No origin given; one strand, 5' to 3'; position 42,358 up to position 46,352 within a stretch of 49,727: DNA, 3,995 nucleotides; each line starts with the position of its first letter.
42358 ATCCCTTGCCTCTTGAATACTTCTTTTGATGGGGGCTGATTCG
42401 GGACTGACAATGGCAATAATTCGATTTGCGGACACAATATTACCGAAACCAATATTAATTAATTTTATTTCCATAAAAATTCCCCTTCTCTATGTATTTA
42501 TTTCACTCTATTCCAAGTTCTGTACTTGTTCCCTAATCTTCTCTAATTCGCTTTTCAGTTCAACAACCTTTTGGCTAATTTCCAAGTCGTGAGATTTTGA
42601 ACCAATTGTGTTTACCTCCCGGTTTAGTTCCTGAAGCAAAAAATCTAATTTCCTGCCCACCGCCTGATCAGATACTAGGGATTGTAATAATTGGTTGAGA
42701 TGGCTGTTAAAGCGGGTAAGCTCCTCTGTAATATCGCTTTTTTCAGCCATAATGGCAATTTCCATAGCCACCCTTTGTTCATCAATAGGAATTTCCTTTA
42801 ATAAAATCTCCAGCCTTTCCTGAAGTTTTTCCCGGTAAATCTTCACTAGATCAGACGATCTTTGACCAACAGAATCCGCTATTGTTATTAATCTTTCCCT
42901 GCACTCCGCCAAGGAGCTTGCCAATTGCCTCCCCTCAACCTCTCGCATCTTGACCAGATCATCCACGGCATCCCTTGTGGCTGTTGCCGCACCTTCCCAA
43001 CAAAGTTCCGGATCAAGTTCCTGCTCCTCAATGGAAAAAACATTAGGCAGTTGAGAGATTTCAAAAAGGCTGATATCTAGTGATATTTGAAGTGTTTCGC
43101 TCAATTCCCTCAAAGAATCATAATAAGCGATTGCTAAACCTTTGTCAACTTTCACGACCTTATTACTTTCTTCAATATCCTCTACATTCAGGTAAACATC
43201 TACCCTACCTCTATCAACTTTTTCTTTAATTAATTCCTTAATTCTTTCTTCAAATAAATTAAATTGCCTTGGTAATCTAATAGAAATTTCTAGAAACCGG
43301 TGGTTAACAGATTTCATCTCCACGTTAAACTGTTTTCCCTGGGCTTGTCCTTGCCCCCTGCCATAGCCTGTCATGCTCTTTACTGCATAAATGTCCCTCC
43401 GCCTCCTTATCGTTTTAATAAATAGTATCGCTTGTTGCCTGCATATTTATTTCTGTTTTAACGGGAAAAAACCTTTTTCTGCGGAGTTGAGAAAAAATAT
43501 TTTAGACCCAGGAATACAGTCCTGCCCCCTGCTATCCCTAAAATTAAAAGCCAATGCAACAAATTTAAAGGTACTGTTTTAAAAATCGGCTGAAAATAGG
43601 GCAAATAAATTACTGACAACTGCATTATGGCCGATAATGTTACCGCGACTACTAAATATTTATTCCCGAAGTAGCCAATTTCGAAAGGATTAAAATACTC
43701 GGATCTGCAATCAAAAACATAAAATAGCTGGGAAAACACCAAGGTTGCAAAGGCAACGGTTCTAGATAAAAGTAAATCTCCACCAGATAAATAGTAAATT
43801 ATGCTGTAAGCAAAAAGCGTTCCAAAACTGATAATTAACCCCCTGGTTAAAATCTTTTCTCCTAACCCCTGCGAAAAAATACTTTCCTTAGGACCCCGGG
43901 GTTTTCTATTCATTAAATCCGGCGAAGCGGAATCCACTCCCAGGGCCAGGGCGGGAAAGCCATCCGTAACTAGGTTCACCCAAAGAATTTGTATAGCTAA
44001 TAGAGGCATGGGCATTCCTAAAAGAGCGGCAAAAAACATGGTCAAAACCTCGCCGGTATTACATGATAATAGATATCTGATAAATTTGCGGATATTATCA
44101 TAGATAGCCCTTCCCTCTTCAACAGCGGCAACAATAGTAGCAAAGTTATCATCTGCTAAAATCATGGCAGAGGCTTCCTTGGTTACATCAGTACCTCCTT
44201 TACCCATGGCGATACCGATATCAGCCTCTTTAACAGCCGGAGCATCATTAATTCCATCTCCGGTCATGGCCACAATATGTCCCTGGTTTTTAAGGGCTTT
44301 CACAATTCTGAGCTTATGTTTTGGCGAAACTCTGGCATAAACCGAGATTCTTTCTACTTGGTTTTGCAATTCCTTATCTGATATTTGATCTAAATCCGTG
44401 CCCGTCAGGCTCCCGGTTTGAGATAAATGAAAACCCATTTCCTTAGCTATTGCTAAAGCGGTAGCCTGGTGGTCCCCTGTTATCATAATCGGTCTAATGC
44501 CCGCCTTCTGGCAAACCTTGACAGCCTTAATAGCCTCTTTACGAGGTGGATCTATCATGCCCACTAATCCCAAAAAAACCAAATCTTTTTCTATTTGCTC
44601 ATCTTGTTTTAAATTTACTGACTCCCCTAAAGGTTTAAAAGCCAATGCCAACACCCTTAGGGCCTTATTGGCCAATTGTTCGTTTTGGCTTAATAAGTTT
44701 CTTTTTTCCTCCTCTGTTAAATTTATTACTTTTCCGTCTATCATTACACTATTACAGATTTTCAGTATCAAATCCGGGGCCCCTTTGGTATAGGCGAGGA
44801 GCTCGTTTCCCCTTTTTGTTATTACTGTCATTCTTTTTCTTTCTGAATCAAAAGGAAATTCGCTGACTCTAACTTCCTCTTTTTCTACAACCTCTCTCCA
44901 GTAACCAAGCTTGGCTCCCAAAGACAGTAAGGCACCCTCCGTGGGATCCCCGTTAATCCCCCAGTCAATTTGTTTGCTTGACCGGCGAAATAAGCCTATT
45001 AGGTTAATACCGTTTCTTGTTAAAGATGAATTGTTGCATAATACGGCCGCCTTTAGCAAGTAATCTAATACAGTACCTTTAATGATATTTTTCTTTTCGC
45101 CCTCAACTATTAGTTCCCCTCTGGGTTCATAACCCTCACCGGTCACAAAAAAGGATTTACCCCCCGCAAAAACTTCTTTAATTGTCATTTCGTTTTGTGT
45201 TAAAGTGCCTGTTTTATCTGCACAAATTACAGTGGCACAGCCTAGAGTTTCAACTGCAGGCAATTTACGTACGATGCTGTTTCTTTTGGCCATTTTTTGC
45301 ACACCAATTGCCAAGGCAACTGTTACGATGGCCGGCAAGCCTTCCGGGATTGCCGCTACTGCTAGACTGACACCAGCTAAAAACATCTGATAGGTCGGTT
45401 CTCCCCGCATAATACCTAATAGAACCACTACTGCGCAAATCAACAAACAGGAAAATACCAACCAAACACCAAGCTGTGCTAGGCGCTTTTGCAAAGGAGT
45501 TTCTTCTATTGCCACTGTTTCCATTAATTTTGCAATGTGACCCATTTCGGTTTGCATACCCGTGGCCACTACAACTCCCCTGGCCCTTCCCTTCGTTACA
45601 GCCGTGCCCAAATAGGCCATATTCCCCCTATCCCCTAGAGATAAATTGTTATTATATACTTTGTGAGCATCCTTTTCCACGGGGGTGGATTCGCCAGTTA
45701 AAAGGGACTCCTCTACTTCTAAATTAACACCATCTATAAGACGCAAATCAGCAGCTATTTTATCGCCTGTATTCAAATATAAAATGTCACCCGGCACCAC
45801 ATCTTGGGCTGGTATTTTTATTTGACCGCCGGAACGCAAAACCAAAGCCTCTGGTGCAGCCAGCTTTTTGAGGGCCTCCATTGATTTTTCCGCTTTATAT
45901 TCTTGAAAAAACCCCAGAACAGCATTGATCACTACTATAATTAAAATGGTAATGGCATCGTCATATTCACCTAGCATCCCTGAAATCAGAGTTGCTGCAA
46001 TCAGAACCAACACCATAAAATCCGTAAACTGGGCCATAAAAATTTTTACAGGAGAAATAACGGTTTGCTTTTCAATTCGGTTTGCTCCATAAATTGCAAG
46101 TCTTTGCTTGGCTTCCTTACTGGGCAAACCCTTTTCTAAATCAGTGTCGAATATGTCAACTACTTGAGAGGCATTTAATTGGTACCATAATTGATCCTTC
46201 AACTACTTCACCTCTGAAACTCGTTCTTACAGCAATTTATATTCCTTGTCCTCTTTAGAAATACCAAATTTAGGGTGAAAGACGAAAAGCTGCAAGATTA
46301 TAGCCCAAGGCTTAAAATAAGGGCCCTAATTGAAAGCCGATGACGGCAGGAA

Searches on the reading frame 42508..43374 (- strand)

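Call 44: search_protein_families(library=pfam, proteins=[window:42508-43374:-], max_evalue=0.00001)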
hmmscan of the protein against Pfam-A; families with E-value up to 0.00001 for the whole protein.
window:42508-43374:- (288 aa): 2 families
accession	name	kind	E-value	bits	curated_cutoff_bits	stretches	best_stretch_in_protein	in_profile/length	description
PF03755.18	YicC-like_N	-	1.6e-46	159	25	1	1-152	4-155/156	Endoribonuclease YicC-like, N-terminal region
PF08340.16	YicC-like_C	-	1.8e-43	147.9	27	1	171-288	3-120/120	Endoribonuclease YicC-like, C-terminal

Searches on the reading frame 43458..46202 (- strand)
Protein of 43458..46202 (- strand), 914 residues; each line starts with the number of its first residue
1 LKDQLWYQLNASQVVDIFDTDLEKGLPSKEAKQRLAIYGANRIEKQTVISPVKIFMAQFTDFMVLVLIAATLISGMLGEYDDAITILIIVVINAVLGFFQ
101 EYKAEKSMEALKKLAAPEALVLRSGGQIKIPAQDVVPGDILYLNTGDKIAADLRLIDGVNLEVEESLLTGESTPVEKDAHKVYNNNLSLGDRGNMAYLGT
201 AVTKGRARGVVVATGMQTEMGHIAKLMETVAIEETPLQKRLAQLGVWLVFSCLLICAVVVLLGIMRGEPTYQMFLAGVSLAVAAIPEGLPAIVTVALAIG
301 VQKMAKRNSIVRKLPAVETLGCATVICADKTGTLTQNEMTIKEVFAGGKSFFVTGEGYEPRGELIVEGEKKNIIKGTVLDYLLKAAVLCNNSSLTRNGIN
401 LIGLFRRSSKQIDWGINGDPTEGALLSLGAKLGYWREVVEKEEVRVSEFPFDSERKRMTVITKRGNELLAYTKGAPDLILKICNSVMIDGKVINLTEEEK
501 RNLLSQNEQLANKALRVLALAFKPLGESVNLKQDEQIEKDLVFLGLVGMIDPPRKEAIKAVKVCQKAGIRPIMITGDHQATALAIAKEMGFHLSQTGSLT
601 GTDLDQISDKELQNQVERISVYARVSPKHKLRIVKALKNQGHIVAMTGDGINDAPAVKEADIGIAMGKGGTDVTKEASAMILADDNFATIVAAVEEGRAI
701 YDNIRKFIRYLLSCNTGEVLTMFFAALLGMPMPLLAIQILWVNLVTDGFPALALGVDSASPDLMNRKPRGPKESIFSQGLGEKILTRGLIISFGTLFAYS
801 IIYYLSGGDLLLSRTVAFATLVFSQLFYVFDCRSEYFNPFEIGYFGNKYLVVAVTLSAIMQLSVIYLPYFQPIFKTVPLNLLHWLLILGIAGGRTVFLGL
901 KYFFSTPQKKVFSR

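Call 44: search_protein_families(library=pfam, proteins=[window:43458-46202:-], max_evalue=0.00001)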
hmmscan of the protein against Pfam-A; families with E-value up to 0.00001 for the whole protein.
window:43458-46202:- (914 aa): 5 families
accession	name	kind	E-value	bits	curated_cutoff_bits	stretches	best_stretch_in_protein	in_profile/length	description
PF00122.25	E1-E2_ATPase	-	2e-55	187.6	28.1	1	114-307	2-181/181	E1-E2 ATPase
PF00689.26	Cation_ATPase_C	-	3.3e-54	183.7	27.3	1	731-894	1-165/175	Cation transporting ATPase, C-terminus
PF13246.12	Cation_ATPase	-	4.6e-21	75.1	21.7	1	387-485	1-90/91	Cation transport ATPase (P-type)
PF00702.32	Hydrolase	-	1.2e-18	68.7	26.4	1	520-661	66-191/191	haloacid dehalogenase-like hydrolase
PF00690.31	Cation_ATPase_N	-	5.5e-18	64.8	20.4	1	6-74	1-69/69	Cation transporter/ATPase, N-terminus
